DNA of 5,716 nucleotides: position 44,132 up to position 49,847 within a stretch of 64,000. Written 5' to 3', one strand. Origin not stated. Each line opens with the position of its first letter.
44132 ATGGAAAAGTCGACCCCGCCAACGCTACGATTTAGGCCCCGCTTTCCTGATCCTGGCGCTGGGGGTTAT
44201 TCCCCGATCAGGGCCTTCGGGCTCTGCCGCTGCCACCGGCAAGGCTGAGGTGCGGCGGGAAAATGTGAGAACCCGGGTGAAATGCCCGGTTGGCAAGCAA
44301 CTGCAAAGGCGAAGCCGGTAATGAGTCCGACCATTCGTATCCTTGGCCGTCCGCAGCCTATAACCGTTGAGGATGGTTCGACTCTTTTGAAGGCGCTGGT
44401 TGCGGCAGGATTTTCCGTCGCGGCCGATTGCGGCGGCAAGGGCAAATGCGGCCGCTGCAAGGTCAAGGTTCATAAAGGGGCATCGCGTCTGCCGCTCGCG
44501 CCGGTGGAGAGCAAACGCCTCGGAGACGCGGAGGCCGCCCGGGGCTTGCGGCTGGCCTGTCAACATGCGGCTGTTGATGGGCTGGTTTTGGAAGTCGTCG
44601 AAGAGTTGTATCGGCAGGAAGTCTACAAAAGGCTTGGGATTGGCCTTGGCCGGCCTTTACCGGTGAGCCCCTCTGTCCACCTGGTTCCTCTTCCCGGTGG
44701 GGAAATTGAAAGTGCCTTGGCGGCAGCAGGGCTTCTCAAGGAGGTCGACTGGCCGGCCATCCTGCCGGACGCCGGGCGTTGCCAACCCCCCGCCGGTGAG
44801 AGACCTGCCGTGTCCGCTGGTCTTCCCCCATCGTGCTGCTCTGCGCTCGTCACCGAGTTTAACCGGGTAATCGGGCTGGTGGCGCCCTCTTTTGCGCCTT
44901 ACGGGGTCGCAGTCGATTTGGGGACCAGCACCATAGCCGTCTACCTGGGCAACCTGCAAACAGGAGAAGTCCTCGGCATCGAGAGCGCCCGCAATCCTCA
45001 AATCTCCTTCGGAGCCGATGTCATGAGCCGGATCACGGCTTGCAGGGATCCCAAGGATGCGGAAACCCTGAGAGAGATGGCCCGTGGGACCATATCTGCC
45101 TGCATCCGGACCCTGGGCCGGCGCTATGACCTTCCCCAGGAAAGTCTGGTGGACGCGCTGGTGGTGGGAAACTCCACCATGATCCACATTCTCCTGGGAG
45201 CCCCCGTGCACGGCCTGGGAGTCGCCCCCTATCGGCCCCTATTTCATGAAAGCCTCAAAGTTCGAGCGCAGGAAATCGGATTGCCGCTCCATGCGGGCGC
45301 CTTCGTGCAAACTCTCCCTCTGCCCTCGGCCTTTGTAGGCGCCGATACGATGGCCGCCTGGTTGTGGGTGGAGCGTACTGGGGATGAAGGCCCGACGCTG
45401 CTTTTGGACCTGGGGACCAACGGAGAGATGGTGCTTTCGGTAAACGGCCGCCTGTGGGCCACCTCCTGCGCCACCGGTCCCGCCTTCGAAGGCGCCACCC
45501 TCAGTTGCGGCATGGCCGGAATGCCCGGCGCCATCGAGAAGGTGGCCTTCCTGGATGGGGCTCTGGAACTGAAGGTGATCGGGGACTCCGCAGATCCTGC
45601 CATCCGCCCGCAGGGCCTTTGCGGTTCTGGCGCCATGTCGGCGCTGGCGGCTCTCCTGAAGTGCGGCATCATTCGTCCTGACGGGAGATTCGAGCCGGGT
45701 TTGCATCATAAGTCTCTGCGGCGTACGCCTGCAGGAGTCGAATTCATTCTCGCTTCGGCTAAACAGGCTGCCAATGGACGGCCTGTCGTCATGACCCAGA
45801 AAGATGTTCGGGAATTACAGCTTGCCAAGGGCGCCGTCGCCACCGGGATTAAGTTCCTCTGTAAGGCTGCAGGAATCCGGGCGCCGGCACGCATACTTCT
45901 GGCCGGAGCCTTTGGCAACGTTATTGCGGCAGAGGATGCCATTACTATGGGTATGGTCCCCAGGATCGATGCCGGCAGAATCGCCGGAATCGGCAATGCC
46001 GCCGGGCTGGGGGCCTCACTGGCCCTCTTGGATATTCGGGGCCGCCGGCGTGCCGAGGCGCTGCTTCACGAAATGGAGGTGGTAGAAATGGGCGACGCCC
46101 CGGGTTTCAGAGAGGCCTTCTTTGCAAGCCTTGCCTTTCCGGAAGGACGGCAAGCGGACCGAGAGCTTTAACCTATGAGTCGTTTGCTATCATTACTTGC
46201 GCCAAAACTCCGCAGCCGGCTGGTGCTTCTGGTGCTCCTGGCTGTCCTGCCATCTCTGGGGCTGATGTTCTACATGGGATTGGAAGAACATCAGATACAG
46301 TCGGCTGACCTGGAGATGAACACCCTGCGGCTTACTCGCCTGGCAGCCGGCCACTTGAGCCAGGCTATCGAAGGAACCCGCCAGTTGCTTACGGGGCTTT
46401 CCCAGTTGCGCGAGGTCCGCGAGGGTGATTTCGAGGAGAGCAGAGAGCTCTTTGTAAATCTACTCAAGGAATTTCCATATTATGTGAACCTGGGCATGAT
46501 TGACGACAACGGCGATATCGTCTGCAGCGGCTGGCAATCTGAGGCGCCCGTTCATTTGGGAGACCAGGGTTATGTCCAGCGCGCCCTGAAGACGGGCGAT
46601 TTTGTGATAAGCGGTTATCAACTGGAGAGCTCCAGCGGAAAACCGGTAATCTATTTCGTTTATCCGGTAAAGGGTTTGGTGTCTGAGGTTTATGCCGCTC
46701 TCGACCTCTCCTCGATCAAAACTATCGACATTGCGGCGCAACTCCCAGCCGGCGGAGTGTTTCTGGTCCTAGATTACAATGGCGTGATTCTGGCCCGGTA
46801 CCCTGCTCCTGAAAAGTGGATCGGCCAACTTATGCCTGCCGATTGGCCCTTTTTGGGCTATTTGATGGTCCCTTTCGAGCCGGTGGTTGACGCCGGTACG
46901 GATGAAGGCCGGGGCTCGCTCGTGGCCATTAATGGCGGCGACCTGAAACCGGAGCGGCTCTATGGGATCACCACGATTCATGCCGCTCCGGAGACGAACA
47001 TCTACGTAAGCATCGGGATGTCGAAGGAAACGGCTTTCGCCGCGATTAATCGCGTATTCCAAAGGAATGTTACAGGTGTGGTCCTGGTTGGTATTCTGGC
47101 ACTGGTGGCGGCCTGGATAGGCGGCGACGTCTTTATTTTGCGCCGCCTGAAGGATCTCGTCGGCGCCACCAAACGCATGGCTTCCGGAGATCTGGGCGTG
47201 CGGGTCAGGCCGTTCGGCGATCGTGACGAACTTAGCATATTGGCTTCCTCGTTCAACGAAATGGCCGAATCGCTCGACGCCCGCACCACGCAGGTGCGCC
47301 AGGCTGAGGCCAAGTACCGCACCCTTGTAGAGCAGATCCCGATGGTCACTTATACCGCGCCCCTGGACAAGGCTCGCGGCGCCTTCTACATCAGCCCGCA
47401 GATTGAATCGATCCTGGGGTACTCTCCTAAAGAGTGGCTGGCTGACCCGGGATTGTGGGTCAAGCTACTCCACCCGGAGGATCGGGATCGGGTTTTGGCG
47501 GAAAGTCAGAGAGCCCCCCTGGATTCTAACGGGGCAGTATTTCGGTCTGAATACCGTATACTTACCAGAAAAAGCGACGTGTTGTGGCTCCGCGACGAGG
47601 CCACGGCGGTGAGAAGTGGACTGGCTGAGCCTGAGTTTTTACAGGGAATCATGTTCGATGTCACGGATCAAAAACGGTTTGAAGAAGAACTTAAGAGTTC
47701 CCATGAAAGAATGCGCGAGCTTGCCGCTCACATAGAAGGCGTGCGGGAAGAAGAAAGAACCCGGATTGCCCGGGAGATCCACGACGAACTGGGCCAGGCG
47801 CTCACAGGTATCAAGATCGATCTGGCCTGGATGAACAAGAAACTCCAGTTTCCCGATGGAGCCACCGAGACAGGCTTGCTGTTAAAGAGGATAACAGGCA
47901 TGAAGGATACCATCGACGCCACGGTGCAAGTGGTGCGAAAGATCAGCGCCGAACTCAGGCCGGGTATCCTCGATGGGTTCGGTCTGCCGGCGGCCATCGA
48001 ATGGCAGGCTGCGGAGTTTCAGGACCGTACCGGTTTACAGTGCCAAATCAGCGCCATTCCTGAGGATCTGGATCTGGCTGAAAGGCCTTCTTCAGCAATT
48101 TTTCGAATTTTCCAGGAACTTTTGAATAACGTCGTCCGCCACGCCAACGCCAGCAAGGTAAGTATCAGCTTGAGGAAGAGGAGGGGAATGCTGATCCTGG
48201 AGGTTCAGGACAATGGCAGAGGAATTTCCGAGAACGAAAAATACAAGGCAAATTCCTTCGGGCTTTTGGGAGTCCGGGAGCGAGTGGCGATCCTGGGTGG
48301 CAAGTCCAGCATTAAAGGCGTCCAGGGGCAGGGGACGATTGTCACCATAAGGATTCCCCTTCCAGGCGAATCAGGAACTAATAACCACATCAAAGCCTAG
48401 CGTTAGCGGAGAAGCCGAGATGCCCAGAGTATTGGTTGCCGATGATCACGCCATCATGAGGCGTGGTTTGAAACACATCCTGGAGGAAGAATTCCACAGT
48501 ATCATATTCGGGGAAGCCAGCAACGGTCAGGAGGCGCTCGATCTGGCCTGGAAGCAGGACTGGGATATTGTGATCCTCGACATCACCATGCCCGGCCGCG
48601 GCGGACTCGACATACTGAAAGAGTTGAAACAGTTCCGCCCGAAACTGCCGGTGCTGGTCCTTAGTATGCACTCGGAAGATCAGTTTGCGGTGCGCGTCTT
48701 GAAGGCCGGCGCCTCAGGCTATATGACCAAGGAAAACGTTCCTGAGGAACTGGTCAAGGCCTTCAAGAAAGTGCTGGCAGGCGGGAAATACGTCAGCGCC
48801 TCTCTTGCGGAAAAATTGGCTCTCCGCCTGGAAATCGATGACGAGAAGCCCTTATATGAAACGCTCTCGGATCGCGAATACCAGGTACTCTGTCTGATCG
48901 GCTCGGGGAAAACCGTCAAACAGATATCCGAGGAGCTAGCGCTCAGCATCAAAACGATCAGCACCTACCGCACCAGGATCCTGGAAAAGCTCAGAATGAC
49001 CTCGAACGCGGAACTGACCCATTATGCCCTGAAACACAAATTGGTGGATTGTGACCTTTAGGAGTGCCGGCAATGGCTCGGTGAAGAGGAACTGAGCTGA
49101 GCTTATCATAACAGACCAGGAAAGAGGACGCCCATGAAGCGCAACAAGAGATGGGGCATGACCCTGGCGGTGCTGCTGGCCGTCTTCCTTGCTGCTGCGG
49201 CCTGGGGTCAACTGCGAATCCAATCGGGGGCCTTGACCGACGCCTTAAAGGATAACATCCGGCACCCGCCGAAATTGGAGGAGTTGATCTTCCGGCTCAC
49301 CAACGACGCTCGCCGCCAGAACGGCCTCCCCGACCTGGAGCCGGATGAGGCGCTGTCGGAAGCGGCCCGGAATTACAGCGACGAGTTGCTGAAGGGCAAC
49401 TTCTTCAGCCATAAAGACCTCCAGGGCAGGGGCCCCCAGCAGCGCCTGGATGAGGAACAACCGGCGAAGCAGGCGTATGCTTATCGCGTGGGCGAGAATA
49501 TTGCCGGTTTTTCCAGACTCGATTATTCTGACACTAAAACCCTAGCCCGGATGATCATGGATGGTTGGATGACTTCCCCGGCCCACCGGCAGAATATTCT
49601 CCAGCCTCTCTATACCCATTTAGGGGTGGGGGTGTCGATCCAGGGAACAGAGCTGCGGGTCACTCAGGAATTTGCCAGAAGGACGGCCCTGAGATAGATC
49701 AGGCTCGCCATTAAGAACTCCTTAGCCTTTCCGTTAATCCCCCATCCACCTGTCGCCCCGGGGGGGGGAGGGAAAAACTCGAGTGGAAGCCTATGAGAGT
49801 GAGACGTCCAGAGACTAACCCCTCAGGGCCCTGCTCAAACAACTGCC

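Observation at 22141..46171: Candidate undescribed system: corrinoid-dependent demethylation of an imported organosulfur compound coupled to a sulfur relay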

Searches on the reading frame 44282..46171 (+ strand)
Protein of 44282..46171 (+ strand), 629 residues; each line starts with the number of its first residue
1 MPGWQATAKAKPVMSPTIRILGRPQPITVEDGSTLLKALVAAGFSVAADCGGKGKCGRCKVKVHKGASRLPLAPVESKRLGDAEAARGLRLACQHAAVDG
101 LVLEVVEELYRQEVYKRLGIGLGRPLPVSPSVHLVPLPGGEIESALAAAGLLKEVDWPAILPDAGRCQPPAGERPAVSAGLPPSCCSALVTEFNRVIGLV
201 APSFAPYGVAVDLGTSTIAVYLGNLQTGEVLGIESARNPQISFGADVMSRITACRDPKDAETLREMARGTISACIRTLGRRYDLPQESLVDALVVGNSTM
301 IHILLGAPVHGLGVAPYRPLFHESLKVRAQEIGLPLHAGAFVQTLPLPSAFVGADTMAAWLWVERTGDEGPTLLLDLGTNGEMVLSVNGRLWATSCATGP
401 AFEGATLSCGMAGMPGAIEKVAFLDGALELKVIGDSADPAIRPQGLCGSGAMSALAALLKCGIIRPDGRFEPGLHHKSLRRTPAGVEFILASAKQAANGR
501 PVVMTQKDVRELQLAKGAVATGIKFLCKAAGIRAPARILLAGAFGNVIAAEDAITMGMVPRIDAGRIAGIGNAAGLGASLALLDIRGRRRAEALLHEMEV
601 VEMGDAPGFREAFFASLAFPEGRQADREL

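Call 5: search_protein_families(library=pfam, proteins=[window:44282-46171:+], max_evalue=0.01)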
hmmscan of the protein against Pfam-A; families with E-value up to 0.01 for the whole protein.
window:44282-46171:+ (629 aa): 3 families
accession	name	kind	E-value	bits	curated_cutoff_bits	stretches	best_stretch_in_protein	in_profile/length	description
PF14574.11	RACo_C_ter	-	9.2e-72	241.7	27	1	372-622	3-252/261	C-terminal domain of RACo the ASKHA domain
PF17651.6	Raco_middle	-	4.9e-44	150.3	26.8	1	207-361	1-156/163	RACo middle region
PF00111.32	Fer2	-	1.1e-10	41.7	21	1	19-96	2-75/77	2Fe-2S iron-sulfur cluster binding domain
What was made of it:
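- Checked: RACo at 44282-46171, with Fer2, Raco_middle and RACo_C_ter domains (call 5).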

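Call 6: search_protein_families(library=ncbifam, proteins=[window:44282-46171:+], max_evalue=0.01)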
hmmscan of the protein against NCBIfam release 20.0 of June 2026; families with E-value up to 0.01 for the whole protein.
window:44282-46171:+ (629 aa): 7 families
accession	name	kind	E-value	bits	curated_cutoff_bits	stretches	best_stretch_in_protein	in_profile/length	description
NF040756.1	corr_regen_AcsV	exception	1.3e-93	314.6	800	2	207-620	210-624/632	corrinoid activation/regeneration protein AcsV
TIGR04270.1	Rama_corrin_act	subfamily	2.9e-25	88.6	500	1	207-574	1-369/534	methylamine methyltransferase corrinoid protein reductive activase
TIGR01941.1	nqrF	equivalog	4.4e-14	52.2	295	1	18-111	34-126/405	NADH:ubiquinone reductase (Na(+)-transporting) subunit F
NF004317.0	PRK05713.1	equivalog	9.1e-06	25.1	338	1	26-107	10-86/312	iron-sulfur-binding ferredoxin reductase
NF007964.0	PRK10684.1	equivalog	9.6e-06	24.8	383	1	18-97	252-326/333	NADH oxidoreductase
NF040810.1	BenC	equivalog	4.6e-05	22.7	430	1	27-106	15-92/333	benzoate 1,2-dioxygenase electron transfer component BenC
NF058606.1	GlBtMonoRdsGbcB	equivalog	0.0029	16.6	500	1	19-95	281-352/362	glycine betaine monooxygenase reductase subunit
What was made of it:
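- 44282..46171 (+): RACo-type ATP-dependent reductive activator of corrinoid proteins. Calls 5, 6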

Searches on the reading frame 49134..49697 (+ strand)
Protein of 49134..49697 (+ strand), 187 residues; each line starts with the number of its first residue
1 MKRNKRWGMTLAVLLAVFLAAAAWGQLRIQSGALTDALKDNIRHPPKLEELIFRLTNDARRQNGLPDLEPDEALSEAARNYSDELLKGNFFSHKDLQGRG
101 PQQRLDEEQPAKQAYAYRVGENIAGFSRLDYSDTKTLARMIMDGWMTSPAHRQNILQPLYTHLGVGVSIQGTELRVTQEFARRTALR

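Call 37: search_protein_families(library=pfam, proteins=[window:49134-49697:+], max_evalue=0.001)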
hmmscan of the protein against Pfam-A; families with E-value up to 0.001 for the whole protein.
window:49134-49697:+ (187 aa): 1 family
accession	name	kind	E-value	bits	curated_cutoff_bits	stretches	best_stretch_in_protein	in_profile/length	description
PF00188.32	CAP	-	1.8e-16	61.5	21.1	1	54-178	2-115/117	Cysteine-rich secretory protein family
